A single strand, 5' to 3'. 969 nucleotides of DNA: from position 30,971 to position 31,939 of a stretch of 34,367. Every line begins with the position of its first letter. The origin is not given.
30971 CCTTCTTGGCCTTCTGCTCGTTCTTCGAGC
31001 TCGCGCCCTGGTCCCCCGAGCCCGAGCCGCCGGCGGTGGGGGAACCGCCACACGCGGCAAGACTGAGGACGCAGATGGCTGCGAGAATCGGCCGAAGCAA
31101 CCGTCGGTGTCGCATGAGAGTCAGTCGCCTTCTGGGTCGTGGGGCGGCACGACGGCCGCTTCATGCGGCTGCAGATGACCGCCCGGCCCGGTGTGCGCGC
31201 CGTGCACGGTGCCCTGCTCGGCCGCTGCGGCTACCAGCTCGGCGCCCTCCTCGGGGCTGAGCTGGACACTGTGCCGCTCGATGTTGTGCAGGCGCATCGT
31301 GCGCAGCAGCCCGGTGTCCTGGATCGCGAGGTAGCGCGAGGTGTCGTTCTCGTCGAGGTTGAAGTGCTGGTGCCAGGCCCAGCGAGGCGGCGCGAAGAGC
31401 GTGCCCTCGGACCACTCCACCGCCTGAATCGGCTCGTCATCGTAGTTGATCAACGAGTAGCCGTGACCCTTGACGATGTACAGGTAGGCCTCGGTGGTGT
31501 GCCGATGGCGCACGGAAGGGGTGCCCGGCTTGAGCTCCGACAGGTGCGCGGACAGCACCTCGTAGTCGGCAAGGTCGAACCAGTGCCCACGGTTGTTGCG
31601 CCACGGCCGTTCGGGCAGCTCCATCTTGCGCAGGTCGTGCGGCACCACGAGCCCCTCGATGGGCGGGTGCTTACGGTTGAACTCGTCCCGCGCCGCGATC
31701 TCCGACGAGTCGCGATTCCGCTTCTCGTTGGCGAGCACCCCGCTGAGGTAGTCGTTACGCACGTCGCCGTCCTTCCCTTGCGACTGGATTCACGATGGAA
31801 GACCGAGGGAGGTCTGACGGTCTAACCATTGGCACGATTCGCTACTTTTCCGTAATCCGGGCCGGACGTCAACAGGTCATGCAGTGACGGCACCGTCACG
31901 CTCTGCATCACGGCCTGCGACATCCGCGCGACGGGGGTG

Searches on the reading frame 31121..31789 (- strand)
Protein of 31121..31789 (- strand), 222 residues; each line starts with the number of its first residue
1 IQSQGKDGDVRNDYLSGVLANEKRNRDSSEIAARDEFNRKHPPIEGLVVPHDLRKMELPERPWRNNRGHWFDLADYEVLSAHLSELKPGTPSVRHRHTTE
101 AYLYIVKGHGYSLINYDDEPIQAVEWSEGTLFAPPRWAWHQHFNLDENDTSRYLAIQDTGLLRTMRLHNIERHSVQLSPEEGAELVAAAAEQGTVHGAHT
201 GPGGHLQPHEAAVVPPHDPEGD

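Call 27: search_protein_families(library=pfam, proteins=[window:31121-31789:-], max_evalue=0.001)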
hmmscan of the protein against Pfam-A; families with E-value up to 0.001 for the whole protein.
window:31121-31789:- (222 aa): 1 family
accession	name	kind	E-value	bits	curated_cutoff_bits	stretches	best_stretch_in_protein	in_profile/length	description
PF07883.17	Cupin_2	-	1.6e-08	34.6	27.2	1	83-154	2-67/70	Cupin domain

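Call 81: search_protein_families(library=pfam, proteins=[window:31121-31789:-], max_evalue=0.001)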
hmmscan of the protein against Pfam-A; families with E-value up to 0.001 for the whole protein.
window:31121-31789:- (222 aa): 1 family
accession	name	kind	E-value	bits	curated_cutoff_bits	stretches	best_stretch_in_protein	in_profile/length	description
PF07883.17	Cupin_2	-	1.6e-08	34.6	27.2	1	83-154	2-67/70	Cupin domain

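Call 89: search_protein_families(library=padloc, proteins=[window:31121-31789:-], max_evalue=0.01)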
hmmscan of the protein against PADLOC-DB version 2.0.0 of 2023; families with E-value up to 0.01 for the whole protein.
window:31121-31789:- (222 aa): 0 families
